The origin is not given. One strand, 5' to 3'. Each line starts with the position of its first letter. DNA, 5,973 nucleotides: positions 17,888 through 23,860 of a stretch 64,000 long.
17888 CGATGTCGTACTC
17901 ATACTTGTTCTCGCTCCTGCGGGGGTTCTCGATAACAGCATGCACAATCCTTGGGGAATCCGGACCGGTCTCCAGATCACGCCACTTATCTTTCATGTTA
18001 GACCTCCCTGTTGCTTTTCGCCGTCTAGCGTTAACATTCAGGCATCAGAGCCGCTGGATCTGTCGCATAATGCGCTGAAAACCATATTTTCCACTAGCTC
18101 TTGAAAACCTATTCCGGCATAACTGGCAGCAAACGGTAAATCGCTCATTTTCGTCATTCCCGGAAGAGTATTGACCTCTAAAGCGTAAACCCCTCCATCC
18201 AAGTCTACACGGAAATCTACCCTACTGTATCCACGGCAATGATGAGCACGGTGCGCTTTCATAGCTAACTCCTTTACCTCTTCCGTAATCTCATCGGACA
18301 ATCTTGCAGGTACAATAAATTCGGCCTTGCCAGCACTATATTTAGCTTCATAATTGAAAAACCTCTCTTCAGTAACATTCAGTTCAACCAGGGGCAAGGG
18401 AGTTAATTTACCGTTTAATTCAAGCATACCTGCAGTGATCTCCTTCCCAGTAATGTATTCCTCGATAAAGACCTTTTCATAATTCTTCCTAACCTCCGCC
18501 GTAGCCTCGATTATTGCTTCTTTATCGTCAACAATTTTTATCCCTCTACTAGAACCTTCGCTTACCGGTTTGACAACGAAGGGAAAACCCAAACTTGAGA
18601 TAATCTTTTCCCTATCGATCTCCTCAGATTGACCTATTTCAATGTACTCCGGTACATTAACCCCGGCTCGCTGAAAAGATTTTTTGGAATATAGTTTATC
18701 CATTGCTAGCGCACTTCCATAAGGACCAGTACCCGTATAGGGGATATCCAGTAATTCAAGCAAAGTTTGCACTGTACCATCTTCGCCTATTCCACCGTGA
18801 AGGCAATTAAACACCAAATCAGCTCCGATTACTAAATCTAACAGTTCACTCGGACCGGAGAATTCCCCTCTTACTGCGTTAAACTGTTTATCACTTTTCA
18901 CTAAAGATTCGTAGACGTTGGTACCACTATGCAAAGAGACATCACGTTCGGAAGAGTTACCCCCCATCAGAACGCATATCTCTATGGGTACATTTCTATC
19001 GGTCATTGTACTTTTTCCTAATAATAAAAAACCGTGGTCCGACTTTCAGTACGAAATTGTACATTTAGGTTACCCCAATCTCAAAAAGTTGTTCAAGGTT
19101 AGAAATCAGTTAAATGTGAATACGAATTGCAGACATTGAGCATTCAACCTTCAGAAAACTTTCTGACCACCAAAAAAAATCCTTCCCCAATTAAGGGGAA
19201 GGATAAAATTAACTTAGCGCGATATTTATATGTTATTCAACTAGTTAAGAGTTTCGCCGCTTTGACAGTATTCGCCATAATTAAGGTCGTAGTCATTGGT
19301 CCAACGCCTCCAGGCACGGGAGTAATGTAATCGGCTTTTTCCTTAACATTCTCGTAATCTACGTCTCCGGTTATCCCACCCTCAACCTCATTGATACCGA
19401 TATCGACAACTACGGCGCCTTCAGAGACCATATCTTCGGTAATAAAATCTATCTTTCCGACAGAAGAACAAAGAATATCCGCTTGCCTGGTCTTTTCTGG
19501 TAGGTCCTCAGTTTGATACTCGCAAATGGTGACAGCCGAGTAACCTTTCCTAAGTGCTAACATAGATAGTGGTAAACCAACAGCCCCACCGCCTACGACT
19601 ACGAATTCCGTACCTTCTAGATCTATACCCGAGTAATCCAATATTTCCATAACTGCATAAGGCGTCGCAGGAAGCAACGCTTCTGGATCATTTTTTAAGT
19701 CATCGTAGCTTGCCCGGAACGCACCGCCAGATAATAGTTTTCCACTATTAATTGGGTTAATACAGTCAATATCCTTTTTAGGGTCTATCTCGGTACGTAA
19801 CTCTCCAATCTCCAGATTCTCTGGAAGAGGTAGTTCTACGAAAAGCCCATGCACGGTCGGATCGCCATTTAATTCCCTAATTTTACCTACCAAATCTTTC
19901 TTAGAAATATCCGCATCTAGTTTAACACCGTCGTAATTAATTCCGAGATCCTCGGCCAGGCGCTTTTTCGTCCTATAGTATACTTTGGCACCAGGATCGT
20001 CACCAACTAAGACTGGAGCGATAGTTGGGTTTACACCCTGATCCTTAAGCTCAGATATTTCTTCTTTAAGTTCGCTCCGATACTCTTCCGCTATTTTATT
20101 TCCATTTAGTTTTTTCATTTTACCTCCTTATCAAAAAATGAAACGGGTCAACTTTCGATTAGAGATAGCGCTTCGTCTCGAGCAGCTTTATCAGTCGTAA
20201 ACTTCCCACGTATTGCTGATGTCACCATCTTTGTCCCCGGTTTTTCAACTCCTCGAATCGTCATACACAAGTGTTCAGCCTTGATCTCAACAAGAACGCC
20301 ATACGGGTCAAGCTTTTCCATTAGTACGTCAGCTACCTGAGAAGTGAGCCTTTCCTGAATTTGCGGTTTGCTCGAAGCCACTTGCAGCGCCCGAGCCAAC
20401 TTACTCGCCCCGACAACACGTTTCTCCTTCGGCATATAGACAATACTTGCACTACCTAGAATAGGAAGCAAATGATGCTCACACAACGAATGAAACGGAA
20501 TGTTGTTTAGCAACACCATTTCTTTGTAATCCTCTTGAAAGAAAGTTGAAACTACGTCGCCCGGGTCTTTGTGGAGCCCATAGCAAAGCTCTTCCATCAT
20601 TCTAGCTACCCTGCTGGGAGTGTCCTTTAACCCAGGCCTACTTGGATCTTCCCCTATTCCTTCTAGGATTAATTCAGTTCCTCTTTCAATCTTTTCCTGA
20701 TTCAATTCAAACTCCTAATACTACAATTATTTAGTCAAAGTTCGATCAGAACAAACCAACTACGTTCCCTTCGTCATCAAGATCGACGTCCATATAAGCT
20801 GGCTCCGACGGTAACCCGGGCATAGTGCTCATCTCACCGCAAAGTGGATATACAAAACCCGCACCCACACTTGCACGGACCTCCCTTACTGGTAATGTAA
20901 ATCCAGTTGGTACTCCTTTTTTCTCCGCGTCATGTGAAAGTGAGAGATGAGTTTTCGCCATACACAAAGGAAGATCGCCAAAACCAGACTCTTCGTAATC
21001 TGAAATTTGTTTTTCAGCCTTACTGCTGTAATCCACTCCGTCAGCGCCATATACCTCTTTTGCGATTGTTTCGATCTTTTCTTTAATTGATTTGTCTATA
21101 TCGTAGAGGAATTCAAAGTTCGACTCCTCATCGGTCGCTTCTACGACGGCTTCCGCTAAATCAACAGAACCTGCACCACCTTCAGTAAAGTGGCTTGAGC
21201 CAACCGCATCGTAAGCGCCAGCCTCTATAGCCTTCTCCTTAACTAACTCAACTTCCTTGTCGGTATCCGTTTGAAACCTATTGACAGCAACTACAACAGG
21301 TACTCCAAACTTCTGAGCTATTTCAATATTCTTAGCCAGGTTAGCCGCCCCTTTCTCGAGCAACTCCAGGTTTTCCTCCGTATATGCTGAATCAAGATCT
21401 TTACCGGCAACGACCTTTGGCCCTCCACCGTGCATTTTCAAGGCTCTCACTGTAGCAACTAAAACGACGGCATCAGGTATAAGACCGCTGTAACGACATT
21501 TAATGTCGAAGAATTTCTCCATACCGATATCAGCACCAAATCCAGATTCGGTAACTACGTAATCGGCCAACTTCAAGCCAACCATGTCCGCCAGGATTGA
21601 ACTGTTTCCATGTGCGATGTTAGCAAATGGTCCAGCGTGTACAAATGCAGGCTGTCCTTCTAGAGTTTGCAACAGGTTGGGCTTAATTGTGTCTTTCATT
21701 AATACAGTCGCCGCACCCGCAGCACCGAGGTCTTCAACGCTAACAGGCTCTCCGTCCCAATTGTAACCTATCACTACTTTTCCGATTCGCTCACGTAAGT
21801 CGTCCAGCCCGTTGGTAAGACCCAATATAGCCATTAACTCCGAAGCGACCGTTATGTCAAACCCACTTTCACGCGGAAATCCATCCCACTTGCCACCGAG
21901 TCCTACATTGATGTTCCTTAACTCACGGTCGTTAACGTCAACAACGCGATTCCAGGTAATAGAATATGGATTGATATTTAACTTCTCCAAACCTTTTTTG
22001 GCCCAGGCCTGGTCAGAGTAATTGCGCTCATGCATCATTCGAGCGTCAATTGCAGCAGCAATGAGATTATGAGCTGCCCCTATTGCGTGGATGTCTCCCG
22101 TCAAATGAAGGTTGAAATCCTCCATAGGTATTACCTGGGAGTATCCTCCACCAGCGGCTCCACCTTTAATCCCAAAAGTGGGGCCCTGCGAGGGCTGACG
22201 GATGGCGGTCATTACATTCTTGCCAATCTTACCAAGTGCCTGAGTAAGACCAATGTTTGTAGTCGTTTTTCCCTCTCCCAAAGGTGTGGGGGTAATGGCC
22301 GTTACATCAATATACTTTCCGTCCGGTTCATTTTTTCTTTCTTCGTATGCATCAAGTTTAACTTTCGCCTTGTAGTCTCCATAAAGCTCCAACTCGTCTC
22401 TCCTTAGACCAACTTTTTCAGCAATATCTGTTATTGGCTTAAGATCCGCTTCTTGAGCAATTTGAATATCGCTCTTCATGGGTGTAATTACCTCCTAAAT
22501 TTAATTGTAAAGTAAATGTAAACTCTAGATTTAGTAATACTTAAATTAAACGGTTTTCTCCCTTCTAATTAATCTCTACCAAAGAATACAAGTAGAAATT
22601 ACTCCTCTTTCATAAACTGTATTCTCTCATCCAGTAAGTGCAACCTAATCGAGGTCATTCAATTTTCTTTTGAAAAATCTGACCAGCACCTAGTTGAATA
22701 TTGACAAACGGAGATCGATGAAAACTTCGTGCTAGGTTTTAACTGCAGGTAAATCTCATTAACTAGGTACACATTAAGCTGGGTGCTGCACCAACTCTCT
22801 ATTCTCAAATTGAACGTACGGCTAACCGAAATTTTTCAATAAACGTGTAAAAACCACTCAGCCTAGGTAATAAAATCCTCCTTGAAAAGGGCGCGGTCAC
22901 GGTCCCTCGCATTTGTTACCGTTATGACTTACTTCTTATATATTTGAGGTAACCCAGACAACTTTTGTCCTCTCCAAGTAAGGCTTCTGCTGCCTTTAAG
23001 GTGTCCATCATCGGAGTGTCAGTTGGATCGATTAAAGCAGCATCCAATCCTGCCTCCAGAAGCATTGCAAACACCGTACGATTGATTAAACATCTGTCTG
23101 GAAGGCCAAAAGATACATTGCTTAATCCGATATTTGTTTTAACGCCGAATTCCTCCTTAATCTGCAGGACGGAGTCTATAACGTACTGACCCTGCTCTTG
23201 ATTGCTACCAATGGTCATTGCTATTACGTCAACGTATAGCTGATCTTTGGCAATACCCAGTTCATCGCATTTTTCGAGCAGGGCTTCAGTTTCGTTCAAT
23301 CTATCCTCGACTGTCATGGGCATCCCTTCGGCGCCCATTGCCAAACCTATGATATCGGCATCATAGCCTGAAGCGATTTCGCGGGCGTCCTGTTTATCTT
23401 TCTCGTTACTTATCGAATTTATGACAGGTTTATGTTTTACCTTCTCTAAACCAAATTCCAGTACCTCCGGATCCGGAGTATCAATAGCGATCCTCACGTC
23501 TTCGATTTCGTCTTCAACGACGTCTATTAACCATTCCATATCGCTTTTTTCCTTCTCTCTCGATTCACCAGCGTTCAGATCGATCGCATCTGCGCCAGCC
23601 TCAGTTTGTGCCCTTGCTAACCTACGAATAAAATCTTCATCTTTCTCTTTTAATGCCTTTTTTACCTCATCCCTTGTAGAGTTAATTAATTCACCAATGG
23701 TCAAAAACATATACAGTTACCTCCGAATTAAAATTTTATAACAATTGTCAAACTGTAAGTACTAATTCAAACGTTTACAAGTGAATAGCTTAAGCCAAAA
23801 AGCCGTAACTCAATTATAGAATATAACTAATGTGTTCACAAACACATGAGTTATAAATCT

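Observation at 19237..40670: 21-kb single-strand cluster linking quaternary-amine uptake, B12 demethylation, folate C1 oxidation and glycine cleavage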

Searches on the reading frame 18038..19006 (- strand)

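Call 8: search_protein_families(library=pfam, proteins=[window:18038-19006:-], max_evalue=0.00001)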
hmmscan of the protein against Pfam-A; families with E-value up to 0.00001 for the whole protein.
window:18038-19006:- (322 aa): 9 families
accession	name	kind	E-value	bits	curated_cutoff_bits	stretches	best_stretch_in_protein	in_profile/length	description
PF07478.18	Dala_Dala_lig_C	-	1.1e-51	175.7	24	1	111-309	2-203/204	D-ala D-ala ligase C-terminus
PF01820.27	Dala_Dala_lig_N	-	4.1e-20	72.9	34.6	2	57-92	85-120/121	D-ala D-ala ligase N-terminus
PF13535.11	ATP-grasp_4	-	3.7e-10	40.1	27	1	140-281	2-151/160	ATP-grasp domain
PF02222.28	ATP-grasp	-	1e-09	38.8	27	1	111-264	3-146/179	ATP-grasp domain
PF02655.19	ATP-grasp_3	-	2.8e-09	37.7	23.2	1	102-280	2-155/160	ATP-grasp domain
PF02786.22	CPSase_L_D2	-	3.9e-09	36.8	19.8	1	103-280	1-178/211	Carbamoyl-phosphate synthase L chain, ATP binding domain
PF14397.11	ATPgrasp_ST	-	1.4e-08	34.7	31.4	0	242-285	216-259/278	Sugar-transfer associated ATP-grasp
PF01071.24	GARS_A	-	2.1e-07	31.4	27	1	103-206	2-110/194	Phosphoribosylglycinamide synthetase, ATP-grasp (A) domain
PF08443.16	RimK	-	4.4e-06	26.9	21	0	101-189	1-86/188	RimK-like ATP-grasp domain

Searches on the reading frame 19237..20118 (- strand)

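Call 3: search_protein_families(library=pfam, proteins=[window:19237-20118:-])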
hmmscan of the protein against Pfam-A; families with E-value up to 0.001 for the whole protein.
window:19237-20118:- (293 aa): 2 families
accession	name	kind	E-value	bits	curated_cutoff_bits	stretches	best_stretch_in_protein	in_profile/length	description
PF02882.25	THF_DHG_CYH_C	-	9.7e-52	174.9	27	1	140-289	7-157/160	Tetrahydrofolate dehydrogenase/cyclohydrolase, NAD(P)-binding domain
PF00763.28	THF_DHG_CYH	-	3e-32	111.7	32.8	1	4-118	1-115/115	Tetrahydrofolate dehydrogenase/cyclohydrolase, catalytic domain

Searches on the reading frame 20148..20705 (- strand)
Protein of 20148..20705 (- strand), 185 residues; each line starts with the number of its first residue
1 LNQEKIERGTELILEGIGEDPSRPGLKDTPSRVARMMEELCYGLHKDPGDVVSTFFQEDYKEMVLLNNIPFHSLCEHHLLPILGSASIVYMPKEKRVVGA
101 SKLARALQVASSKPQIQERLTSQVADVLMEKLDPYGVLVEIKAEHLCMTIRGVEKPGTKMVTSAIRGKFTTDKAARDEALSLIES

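Call 3: search_protein_families(library=pfam, proteins=[window:20148-20705:-])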
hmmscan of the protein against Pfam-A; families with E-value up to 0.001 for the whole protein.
window:20148-20705:- (185 aa): 1 family
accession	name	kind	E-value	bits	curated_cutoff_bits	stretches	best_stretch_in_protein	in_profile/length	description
PF01227.27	GTP_cyclohydroI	-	6e-67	225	27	1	7-183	2-178/179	GTP cyclohydrolase I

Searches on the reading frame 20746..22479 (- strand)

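Call 3: search_protein_families(library=pfam, proteins=[window:20746-22479:-])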
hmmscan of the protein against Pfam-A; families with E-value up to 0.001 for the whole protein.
window:20746-22479:- (577 aa): 1 family
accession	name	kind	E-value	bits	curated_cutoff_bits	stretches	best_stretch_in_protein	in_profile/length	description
PF01268.25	FTHFS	-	2.3e-266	884.8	27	1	2-577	1-556/556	Formate--tetrahydrofolate ligase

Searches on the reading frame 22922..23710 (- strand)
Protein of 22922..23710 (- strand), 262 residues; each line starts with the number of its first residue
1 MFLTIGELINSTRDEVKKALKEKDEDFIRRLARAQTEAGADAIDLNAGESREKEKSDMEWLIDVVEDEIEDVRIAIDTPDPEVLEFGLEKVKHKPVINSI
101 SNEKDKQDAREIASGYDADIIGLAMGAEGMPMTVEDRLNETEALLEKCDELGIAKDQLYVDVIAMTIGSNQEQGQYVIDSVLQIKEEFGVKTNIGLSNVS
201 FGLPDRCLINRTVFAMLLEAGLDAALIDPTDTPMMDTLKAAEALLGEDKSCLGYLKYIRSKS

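Call 3: search_protein_families(library=pfam, proteins=[window:22922-23710:-])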
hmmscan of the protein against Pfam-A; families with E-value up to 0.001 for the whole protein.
window:22922-23710:- (262 aa): 2 families
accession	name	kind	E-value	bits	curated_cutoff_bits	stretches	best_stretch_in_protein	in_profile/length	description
PF00809.28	Pterin_bind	-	1.2e-26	94.3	25.5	1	7-224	2-240/244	Pterin binding enzyme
PF03599.22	CdhD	-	0.00011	21.5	24.8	1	11-172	39-186/387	CO dehydrogenase/acetyl-CoA synthase delta subunit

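Call 49: search_protein_families(library=ncbifam, proteins=[window:22922-23710:-], max_evalue=0.00001)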
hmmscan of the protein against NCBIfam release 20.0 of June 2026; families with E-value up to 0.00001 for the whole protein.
window:22922-23710:- (262 aa): 5 families
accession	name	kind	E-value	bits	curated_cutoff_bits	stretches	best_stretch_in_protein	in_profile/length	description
NF005719.0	PRK07535.1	domain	1.4e-78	263.8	259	1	2-261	1-261/268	methyltetrahydrofolate:corrinoid/iron-sulfur protein methyltransferase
NF040758.1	CODH_ACS_meth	exception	1.9e-46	158.5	370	1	2-249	4-253/261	carbon monoxide dehydrogenase/acetyl-CoA synthase methytransferase subunit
TIGR02082.1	metH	equivalog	2.5e-28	98.3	1010.85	1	2-240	343-597/1182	methionine synthase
NF007024.0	PRK09490.1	equivalog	5.6e-16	57.5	1497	1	2-228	360-602/1234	methionine synthase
TIGR01496.1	DHPS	equivalog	3.1e-08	33.6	162.6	1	8-198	5-206/258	dihydropteroate synthase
